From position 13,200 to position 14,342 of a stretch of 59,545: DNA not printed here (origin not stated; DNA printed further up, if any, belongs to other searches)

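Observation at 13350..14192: Sortase E-like protein whose catalytic Cys is replaced by Gly (possible pseudo-sortase), translationally coupled to its putative substrate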

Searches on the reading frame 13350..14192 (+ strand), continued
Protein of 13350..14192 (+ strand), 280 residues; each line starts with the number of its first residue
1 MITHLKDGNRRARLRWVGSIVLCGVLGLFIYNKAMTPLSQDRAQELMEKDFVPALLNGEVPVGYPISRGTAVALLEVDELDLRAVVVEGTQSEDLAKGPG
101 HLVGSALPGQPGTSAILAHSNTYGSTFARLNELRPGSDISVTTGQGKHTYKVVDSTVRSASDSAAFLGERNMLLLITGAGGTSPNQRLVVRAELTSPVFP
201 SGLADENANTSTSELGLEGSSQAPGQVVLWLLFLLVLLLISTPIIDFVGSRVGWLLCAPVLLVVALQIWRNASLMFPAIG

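Call 14: find_related_loci(query=A1, collection=genome_contigs, flank=6000)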
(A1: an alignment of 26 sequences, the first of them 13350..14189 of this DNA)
Query A1 (280 aa) in genome_contigs; peptide patterns used: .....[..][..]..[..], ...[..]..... (x = any residue, [..] = any of these).
312 stretches matched a pattern; 49 encode a relative of the query (tblastn E <= 1e-3); 49 distinct loci.
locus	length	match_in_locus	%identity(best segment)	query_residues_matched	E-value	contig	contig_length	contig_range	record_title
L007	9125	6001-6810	67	11-280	7e-116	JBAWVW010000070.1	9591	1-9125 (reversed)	MAG: Actinomycetes bacterium isolate ELA021 MAG021_70, whole genome shotgun sequence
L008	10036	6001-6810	66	11-280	3e-111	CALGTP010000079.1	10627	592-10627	MAG TPA_asm: uncultured actinobacterium isolate ERR2206757_bin.42_CONCOCT_v1.1_MAG genome assembly, contig: ERZ887843.14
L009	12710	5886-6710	64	6-280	2e-109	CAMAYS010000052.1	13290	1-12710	MAG: Bifidobacterium breve isolate MH-09jul19-129 genome assembly, contig: MH-09jul19-C10833, whole genome shotgun seque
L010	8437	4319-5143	63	6-280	2e-108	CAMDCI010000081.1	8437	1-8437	MAG: Bifidobacterium breve isolate ME-08apr19-108 genome assembly, contig: ME-08apr19-C18656, whole genome shotgun seque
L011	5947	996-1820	61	2-280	7e-108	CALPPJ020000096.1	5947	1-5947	MAG: Bifidobacterium breve isolate HRS-ES8-bin-26 genome assembly, contig: HRS-ES8-C7452, whole genome shotgun sequence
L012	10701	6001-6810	62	11-280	4e-107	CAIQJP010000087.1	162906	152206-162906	MAG: uncultured actinobacterium isolate Kiruna3_bin-4227 genome assembly, contig: bin-4227:087/165, whole genome shotgun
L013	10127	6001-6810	61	11-280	1e-106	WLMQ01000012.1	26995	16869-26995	MAG: Actinomycetota bacterium isolate UFOp-RH-20apr16-347 RH-20apr16-347-c12, whole genome shotgun sequence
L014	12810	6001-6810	63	11-280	6e-105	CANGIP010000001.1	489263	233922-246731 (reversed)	MAG: Actinobacteria bacterium isolate Jr-28jun17-93 genome assembly, contig: Jr-28jun17-C9, whole genome shotgun sequenc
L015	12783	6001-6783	49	14-278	7e-72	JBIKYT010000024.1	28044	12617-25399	MAG: Ilumatobacteraceae bacterium isolate ME2015-10-15_3300034096_group6_bin169 Rohwer_bin30_scaffold_625_c1, whole geno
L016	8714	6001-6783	47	14-278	7e-71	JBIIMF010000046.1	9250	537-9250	MAG: Ilumatobacteraceae bacterium isolate ME2002-06-05pf_3300043568_group1_bin86 Rohwer_bin24_scaffold_4879_c1, whole ge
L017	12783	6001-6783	48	14-278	2e-71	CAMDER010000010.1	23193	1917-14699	MAG: Bifidobacterium breve isolate TE-11nov19-73 genome assembly, contig: TE-11nov19-C3009, whole genome shotgun sequenc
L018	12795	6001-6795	45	11-278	3e-66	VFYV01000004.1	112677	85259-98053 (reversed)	MAG: Actinomycetota bacterium isolate K_DeepCast_0m_m1_227 K_DeepCast_0m_m1_227_Ga0194124_10000147, whole genome shotgun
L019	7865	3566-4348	47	14-278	3e-66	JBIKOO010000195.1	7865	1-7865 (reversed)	MAG: Ilumatobacteraceae bacterium isolate ME2014-11-09_3300042907_group5_bin74 Rohwer_bin27_scaffold_6811_c1, whole geno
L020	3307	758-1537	44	15-278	1e-64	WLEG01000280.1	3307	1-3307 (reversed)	MAG: Actinomycetota bacterium isolate UFOp-RE-18aug17-291 RE-18aug17-291-c280, whole genome shotgun sequence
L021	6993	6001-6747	46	26-278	5e-63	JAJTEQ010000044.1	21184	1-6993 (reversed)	MAG: Ilumatobacteraceae bacterium isolate 49624_E21 Sample_49624_scaffold_1491, whole genome shotgun sequence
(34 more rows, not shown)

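Call 22: search_protein_representatives(alignment_id=A1)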
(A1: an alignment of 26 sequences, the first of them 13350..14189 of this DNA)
Query: 26 sequences, 280 profile positions. Proteins with E-value up to 0.001 (for the whole library): 10354; up to 1e-10: 3184; up to 1e-30: 240. The best 150 are listed.
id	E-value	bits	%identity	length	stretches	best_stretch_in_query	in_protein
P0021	3.9e-142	488.7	-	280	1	1-280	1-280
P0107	1.1e-133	460.9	-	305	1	3-280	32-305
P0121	4.9e-105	367.0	-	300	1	8-278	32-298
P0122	5.2e-92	324.3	-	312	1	10-279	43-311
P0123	1.4e-86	306.4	-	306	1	5-279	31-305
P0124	2.2e-61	223.8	-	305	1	7-278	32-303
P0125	1.1e-60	221.6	-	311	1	10-278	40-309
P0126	1.8e-60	220.8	-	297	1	8-278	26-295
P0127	4.6e-60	219.5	-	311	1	10-278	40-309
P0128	9.8e-56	205.3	-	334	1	8-278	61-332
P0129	3.8e-53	196.8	-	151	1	2-119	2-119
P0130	1.1e-52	195.2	-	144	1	136-279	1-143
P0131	4.9e-51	189.8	-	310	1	15-277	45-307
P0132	1.8e-48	181.4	-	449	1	14-278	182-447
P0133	1.8e-48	181.4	-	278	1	12-279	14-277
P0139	1.3e-46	175.3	-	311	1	11-279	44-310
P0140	1.4e-45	171.9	-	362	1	25-279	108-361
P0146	1.1e-44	169.0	-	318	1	12-278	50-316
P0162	2.2e-41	158.2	-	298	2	67-278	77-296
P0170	5.9e-41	156.8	-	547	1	14-220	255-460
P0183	1.7e-39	152.0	-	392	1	16-278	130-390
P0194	5.0e-38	147.2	-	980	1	14-278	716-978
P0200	2.0e-37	145.2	-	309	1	15-278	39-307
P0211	2.5e-36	141.6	-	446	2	65-279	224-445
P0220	4.1e-36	140.9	-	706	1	20-273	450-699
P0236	3.9e-35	137.7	-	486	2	66-279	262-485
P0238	4.1e-35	137.6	-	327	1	18-278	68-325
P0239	4.4e-35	137.5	-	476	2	58-279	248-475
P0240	5.9e-35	137.1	-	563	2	25-209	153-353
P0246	9.0e-35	136.5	-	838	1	18-278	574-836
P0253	2.0e-34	135.4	-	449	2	64-279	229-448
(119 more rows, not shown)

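Call 23: predict_structure(alignment_id=A1)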
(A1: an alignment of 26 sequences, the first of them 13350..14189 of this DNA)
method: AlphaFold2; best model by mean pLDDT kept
length: 280 residues; sequences in the alignment: 26
mean_pLDDT: 64.4   pTM: 0.48
mean pLDDT of the five models: 64.4, 61.6, 56.0, 49.7, 45.2
residues with pLDDT >= 90: 0; 70-90: 129; 50-70: 78; < 50: 73
segments of 3 or more residues with pLDDT < 50: 1-5, 90-124, 167-173, 177-182, 200-218
pLDDT, mean of each block of 10 residues (from residue 1): 51 77 78 66 72 71 58 78 69 35 43 43 57 82 73 73 51 47 58 63 40 43 77 86 80 81 85 65
secondary structure, 60 per line:
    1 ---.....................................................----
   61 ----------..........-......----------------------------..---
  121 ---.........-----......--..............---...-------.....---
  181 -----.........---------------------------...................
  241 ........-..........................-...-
elements in order: H4-56 E71-77 E82-87 H124-132 E138-143 E146-159 E173-177 E186-194 H222-248 H250-275

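Call 26: list_cluster_members(proteins=[P0124, P0133, P0140, P0146, P0162, P0183, P0194, P0200, P0246, P0238])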
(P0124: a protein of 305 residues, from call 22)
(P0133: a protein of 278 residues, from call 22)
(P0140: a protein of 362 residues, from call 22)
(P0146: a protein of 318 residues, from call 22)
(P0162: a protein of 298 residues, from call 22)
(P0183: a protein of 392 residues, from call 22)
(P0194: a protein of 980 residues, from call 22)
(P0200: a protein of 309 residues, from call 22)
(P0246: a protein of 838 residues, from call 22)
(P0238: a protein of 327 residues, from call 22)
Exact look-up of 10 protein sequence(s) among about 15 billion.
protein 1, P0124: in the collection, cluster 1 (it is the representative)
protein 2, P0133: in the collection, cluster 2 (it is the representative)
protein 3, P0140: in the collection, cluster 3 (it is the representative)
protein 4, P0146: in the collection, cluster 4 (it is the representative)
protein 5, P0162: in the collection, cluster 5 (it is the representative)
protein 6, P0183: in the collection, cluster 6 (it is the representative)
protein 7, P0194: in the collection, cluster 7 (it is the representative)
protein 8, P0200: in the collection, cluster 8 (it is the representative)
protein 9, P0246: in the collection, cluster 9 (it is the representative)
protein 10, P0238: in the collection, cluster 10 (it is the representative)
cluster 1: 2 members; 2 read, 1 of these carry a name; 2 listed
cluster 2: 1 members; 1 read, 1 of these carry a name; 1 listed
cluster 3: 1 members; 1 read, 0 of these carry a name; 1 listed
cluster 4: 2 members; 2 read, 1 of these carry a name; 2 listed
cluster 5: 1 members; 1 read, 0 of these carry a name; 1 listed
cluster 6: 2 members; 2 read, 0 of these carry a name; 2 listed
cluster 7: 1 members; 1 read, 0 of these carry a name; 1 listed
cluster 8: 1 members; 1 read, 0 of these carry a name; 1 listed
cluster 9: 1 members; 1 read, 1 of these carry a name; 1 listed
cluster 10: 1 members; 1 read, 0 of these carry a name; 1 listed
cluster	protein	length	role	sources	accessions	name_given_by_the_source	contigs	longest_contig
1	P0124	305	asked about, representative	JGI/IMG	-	sortase A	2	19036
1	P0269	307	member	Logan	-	-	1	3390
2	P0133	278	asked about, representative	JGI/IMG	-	sortase A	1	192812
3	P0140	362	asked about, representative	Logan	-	-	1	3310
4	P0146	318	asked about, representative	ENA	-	-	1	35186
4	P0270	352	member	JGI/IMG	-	sortase A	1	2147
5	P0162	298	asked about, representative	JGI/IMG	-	-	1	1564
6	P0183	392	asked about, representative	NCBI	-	-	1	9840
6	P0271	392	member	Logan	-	-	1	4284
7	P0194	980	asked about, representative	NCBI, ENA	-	-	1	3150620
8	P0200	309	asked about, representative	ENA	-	-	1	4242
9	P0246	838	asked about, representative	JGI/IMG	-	LPXTG-site transpeptidase (sortase) family protein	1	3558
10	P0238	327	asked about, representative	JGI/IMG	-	-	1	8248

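Call 27: find_encoding_contigs(protein=P0194, flank=8000, max_places=2)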
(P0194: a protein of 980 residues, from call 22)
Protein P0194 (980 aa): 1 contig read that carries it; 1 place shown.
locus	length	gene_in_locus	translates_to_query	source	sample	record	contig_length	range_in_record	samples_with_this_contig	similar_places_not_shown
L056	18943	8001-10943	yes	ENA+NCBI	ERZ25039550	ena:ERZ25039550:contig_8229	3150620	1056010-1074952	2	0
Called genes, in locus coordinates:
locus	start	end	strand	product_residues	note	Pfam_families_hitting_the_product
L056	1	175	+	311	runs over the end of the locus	PF00528:BPD_transp_1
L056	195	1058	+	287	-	PF02463:SMC_N (weak), PF00005:ABC_tran, PF13304:AAA_21 (faint)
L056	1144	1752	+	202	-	PF01895:PhoU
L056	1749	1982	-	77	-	PF00486:Trans_reg_C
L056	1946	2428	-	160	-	PF00072:Response_reg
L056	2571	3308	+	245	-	PF01895:PhoU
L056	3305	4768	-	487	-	PF12849:PBP_like_2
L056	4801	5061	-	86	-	-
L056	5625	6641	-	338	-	PF00528:BPD_transp_1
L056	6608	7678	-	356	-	PF00528:BPD_transp_1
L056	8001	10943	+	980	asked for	PF00960:Neocarzinostat (weak), PF12849:PBP_like_2, PF04203:Sortase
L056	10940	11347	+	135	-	-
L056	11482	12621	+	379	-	PF12849:PBP_like_2, PF12727:PBP_like (faint)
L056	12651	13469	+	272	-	-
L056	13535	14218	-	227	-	PF00072:Response_reg, PF00486:Trans_reg_C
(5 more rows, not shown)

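Call 28: find_encoding_contigs(protein=P0133, flank=8000, max_places=2)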
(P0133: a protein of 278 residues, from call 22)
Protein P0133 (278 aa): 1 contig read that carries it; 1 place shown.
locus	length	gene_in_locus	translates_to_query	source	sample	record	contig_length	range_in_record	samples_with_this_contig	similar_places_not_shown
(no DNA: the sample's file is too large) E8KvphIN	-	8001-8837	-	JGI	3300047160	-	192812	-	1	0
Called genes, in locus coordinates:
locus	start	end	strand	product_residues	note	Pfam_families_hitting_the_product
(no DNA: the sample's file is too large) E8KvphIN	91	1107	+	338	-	PF00528:BPD_transp_1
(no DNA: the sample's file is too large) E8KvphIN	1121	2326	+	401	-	PF00528:BPD_transp_1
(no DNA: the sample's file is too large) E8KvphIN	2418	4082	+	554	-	-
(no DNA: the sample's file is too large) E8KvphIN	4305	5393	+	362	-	-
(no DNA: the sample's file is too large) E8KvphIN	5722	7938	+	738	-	-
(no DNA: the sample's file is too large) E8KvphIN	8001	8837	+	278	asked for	PF04203:Sortase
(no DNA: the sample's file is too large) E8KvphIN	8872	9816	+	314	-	PF00005:ABC_tran, PF02463:SMC_N (weak), PF13304:AAA_21 (faint)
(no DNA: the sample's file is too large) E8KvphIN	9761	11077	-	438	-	PF13579:Glyco_trans_4_4, PF13439:Glyco_transf_4, PF00534:Glycos_transf_1, PF13692:Glyco_trans_1_4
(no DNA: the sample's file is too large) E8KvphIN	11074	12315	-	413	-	PF03721:UDPG_MGDP_dh_N, PF00984:UDPG_MGDP_dh, PF03720:UDPG_MGDP_dh_C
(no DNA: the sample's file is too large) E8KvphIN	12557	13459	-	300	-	PF00535:Glycos_transf_2, PF13641:Glyco_tranf_2_3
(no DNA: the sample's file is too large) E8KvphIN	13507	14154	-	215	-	-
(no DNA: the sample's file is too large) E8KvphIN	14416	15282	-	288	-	-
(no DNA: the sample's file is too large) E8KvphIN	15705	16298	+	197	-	-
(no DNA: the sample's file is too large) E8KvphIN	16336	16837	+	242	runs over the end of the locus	-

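Call 29: search_protein_families(library=pfam, proteins=[P0194, P0246, P0220, P0170, P0240, P0236, P0239, P0132, P0253, P0211], max_evalue=0.001)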
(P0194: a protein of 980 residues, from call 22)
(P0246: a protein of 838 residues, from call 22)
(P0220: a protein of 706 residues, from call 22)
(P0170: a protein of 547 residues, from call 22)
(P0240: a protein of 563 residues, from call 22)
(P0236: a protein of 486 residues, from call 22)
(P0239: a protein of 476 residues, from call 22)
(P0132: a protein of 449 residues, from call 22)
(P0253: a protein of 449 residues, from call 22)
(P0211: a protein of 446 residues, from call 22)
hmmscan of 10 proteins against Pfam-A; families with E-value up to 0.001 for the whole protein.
P0194 (980 aa): 3 families
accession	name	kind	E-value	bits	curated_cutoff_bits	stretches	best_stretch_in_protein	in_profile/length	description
PF04203.18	Sortase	-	6.6e-26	90.9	26.6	1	775-895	1-124/125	Sortase domain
PF12849.12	PBP_like_2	-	9.9e-20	71.8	27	1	133-438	8-264/267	PBP superfamily domain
PF00960.24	Neocarzinostat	-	0.0005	20.5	25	0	18-77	1-59/110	Neocarzinostatin family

P0246 (838 aa): 2 families
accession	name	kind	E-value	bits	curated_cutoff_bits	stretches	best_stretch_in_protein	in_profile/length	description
PF04203.18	Sortase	-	8.7e-25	87.3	26.6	1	633-753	1-124/125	Sortase domain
PF13632.12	Glyco_trans_2_3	-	2.4e-12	47.5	27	1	211-408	1-178/198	Glycosyl transferase family group 2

P0220 (706 aa): 1 family
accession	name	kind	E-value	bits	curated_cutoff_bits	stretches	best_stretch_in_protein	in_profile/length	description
PF04203.18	Sortase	-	7.4e-16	58.5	26.6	1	502-620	1-122/125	Sortase domain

P0170 (547 aa): 1 family
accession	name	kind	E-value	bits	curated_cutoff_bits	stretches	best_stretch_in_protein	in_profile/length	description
PF04203.18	Sortase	-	9.3e-24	84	26.6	1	316-436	1-124/125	Sortase domain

P0240 (563 aa): 1 family
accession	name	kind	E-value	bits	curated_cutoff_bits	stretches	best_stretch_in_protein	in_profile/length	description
PF04203.18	Sortase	-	6e-25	87.8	26.6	1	218-338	1-124/125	Sortase domain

P0236 (486 aa): 2 families
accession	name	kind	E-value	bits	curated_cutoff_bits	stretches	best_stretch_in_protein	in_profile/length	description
PF04203.18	Sortase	-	1.6e-24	86.5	26.6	1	272-391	2-124/125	Sortase domain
PF03793.24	PASTA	-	1e-11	45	23.2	1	200-261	2-64/64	PASTA domain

P0239 (476 aa): 1 family
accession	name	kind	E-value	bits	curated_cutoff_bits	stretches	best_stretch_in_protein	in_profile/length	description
PF04203.18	Sortase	-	4.1e-18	65.8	26.6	1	266-383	2-122/125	Sortase domain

P0132 (449 aa): 1 family
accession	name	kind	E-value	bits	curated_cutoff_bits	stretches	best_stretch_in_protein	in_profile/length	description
PF04203.18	Sortase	-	4.7e-21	75.3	26.6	1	244-365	1-125/125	Sortase domain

P0253 (449 aa): 2 families
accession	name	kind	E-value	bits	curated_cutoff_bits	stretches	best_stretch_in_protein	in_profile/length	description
PF04203.18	Sortase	-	1.1e-26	93.5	26.6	1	240-362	1-124/125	Sortase domain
PF03793.24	PASTA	-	1e-06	29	23.2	1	163-230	2-64/64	PASTA domain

P0211 (446 aa): 1 family
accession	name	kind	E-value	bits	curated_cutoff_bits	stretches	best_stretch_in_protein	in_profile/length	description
PF04203.18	Sortase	-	3.1e-30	104.9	26.6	1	234-353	1-123/125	Sortase domain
